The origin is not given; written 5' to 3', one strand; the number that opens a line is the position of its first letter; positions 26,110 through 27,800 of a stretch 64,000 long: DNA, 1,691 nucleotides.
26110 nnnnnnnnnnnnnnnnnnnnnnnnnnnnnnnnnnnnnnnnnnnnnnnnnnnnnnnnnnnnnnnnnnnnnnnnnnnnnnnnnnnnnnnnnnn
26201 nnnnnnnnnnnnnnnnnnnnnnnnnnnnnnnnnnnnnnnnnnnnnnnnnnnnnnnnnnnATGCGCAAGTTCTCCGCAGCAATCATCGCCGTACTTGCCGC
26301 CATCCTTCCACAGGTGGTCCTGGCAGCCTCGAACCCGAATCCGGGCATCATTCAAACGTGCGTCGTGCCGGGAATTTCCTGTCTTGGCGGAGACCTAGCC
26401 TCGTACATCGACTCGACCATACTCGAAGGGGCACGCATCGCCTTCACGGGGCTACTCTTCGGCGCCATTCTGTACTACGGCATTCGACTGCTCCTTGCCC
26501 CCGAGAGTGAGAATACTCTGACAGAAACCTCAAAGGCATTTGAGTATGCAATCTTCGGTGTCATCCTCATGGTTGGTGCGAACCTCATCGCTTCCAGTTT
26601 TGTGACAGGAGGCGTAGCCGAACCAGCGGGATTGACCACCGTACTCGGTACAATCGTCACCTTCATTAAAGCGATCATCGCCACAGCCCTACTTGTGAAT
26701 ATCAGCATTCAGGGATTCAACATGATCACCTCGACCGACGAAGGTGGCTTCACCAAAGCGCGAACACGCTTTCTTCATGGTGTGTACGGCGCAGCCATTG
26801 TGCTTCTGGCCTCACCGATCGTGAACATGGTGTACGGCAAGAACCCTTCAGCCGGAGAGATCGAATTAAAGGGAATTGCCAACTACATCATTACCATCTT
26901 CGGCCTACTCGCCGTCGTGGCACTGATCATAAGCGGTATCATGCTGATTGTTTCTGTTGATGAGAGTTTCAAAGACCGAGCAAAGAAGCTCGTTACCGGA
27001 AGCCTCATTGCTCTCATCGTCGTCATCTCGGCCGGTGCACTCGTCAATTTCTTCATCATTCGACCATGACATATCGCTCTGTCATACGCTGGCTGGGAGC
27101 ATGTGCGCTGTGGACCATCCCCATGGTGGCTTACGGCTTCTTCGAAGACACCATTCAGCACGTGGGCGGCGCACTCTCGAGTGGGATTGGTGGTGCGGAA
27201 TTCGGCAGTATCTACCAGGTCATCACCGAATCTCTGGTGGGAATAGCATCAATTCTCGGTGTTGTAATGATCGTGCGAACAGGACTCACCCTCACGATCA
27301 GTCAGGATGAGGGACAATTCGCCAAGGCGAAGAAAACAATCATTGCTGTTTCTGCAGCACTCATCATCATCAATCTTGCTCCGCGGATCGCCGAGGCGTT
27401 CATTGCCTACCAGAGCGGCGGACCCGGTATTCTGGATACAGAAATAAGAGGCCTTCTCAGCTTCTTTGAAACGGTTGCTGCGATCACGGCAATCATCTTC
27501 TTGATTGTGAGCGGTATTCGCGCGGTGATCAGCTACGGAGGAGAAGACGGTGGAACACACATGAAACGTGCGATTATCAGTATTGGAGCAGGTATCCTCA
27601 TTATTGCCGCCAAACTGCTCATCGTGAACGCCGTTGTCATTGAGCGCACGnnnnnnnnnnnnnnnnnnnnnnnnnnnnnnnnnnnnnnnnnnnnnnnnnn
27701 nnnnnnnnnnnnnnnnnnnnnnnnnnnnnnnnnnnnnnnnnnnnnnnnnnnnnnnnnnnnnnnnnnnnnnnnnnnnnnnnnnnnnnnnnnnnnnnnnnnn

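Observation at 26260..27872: Tandem paralogs each built from three fused VirB2/T4SS-pilin-like hairpins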

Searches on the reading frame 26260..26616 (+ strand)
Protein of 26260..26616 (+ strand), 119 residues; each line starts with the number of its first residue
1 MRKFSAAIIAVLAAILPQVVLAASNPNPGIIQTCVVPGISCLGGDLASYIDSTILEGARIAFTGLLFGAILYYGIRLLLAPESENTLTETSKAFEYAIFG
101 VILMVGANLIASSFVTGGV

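Call 9: search_protein_families(library=pfam, proteins=[window:26260-26616:+], max_evalue=1)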
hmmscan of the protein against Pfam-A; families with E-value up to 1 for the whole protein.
seq(119 aa): 1 family
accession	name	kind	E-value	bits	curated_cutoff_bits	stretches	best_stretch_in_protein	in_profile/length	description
PF18895.5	T4SS_pilin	-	0.014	15.9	26.6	1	62-112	20-69/71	Type IV secretion system pilin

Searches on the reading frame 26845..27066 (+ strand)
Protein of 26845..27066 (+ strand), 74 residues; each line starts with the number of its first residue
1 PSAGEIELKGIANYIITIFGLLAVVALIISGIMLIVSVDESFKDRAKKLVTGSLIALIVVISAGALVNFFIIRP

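Call 9: search_protein_families(library=pfam, proteins=[window:26845-27066:+], max_evalue=1)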
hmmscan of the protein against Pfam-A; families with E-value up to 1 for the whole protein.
seq(74 aa): 9 families
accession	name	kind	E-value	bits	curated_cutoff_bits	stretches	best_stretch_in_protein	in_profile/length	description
PF18895.5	T4SS_pilin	-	2.3e-05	24.8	26.6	1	10-70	11-71/71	Type IV secretion system pilin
PF19607.4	DUF6112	-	0.00034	20.8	25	1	4-69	12-77/88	Family of unknown function (DUF6112)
PF04956.18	TrbC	-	0.0096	16.5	27.9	1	9-70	42-98/98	TrbC/VIRB2 pilin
PF15108.11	TMEM37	-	0.036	14.4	31.7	1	14-72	84-143/182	Voltage-dependent calcium channel gamma-like subunit protein family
PF18960.5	DUF5702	-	0.14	11.5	26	1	7-58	136-186/276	Family of unknown function (DUF5702)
PF14110.11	DUF4282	-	0.17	13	27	1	14-73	11-65/86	Domain of unknown function (DUF4282)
PF01616.22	Orbi_NS3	-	0.2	11.7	27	1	18-62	85-130/179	Orbivirus NS3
PF09221.15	Bacteriocin_IId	-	0.38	11.4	23.6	1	9-38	8-37/67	Bacteriocin class IId cyclical uberolysin-like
PF03189.18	Otopetrin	-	0.62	9.3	27.8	1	19-73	238-293/434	Otopetrin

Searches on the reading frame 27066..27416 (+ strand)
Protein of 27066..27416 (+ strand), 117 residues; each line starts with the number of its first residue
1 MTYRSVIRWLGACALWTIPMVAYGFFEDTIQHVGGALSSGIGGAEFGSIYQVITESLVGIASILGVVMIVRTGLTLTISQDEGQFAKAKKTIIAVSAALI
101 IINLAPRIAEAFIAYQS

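Call 9: search_protein_families(library=pfam, proteins=[window:27066-27416:+], max_evalue=1)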
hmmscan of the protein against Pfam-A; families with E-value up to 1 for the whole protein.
seq(117 aa): 2 families
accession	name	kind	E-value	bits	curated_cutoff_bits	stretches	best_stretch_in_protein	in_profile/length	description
PF18895.5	T4SS_pilin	-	8.8e-07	29.4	26.6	1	50-111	9-70/71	Type IV secretion system pilin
PF19607.4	DUF6112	-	0.14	12.4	25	1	46-101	13-67/88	Family of unknown function (DUF6112)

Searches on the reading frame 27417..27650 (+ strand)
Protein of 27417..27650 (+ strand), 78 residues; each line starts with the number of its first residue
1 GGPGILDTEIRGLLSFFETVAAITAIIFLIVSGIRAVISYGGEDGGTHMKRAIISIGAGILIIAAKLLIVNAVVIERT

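Call 9: search_protein_families(library=pfam, proteins=[window:27417-27650:+], max_evalue=1)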
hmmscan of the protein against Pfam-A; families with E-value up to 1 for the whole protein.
seq(78 aa): 3 families
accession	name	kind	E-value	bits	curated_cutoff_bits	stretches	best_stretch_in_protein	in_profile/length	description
PF07786.18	HGSNAT_cat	-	0.0006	19.9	22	1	15-73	38-97/222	Heparan-alpha-glucosaminide N-acetyltransferase, catalytic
PF18895.5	T4SS_pilin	-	0.0014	19.1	26.6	1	8-73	7-71/71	Type IV secretion system pilin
PF04956.18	TrbC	-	0.047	14.3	27.9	1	13-64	44-89/98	TrbC/VIRB2 pilin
